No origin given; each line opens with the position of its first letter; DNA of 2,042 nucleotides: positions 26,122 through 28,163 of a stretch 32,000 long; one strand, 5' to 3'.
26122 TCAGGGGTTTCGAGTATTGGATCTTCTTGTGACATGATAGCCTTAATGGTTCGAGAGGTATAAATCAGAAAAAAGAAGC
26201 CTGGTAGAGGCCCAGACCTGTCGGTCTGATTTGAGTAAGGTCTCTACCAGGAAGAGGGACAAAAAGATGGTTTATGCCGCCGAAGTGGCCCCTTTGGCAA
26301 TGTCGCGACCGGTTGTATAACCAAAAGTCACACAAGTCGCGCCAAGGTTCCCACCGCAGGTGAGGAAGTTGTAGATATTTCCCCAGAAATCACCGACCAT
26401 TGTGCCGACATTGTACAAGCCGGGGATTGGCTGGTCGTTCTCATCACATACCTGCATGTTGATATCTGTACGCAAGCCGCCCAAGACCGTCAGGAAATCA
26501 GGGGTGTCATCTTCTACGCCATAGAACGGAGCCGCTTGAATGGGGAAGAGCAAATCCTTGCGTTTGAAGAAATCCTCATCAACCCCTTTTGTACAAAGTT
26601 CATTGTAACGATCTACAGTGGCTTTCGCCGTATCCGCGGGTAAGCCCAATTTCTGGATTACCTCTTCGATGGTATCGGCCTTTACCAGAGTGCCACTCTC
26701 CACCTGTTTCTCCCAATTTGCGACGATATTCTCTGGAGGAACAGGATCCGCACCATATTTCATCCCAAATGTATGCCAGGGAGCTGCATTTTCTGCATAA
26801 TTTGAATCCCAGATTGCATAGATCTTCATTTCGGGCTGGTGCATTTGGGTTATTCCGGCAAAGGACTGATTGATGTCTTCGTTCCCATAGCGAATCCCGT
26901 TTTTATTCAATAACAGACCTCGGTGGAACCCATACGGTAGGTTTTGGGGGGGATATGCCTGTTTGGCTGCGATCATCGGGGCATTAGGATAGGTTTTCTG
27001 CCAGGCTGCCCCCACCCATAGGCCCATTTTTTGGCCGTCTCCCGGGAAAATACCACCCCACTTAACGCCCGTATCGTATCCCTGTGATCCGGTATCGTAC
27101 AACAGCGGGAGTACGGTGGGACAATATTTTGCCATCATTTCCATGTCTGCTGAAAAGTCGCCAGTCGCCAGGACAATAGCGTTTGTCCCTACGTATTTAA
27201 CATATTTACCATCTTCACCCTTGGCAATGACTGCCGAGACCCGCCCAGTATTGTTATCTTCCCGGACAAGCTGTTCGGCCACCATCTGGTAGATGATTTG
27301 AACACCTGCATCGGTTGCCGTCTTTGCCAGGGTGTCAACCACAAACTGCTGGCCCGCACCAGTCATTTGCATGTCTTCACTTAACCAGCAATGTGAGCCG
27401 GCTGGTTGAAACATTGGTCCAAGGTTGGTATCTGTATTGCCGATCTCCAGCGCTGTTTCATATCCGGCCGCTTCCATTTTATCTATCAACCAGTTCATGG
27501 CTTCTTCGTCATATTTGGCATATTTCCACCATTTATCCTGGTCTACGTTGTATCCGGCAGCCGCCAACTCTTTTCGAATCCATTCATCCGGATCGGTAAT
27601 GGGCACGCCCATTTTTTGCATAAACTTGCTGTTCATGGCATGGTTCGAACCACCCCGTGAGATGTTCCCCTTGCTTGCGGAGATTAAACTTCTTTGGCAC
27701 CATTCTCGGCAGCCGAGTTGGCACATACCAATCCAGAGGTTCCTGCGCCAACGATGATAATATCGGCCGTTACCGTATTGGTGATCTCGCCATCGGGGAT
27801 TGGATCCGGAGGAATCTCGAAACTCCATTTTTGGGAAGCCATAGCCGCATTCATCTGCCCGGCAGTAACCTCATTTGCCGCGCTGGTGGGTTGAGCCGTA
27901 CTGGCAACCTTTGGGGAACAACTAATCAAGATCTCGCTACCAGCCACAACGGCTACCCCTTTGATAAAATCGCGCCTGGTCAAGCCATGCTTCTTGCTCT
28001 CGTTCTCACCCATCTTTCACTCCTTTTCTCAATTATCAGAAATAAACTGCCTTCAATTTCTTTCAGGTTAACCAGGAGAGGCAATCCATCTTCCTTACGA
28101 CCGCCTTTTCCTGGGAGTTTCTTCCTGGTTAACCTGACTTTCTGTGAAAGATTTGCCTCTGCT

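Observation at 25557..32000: Orphan extracytoplasmic flavin-reductase respiratory module on an AT-rich island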

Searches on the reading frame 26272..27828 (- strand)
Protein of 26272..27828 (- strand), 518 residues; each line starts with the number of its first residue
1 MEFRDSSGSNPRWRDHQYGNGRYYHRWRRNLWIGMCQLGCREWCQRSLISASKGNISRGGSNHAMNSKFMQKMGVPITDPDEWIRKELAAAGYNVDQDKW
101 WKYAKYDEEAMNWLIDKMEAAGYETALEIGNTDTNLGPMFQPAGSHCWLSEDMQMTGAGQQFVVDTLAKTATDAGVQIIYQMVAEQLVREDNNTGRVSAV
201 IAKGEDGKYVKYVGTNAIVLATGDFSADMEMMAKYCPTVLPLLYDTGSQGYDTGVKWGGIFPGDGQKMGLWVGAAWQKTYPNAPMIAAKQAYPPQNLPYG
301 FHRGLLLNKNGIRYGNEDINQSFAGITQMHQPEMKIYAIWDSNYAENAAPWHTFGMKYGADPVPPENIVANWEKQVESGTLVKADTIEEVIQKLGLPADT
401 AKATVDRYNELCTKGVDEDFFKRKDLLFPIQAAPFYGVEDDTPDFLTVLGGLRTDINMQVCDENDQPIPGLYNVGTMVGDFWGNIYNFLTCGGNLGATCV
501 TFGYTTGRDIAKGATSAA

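Call 7: search_protein_families(library=pfam, proteins=[window:26272-27828:-], max_evalue=0.01)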
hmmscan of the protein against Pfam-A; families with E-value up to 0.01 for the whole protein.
window:26272-27828:- (518 aa): 2 families
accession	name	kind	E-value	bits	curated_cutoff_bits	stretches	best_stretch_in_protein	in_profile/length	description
PF00890.30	FAD_binding_2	-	1.3e-24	87.6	20.4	1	75-483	54-405/414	FAD binding domain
PF01266.30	DAO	-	0.00093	19.2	27.9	1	163-229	151-209/353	FAD dependent oxidoreductase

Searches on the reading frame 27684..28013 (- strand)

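Call 7: search_protein_families(library=pfam, proteins=[window:27684-28013:-], max_evalue=0.01)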
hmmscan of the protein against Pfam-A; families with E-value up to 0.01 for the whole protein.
window:27684-28013:- (109 aa): 6 families
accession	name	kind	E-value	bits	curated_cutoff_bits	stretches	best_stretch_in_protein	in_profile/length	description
PF01946.23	Thi4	-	0.00038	20.2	26.2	1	77-104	12-39/235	Thi4 family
PF00890.30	FAD_binding_2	-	0.001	18.8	20.4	1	84-107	1-24/414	FAD binding domain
PF10518.14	TAT_signal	-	0.0021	18.3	22.7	1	11-25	2-16/21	TAT (twin-arginine translocation) pathway signal sequence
PF03486.20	HI0933_like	-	0.0021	18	50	1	84-107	2-25/244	HI0933-like protein Rossmann domain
PF12831.13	FAD_oxidored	-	0.0039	17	27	1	84-107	1-24/416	FAD dependent oxidoreductase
PF13450.12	NAD_binding_8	-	0.0085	16.8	21.9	0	87-106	1-20/68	NAD(P)-binding Rossmann-like domain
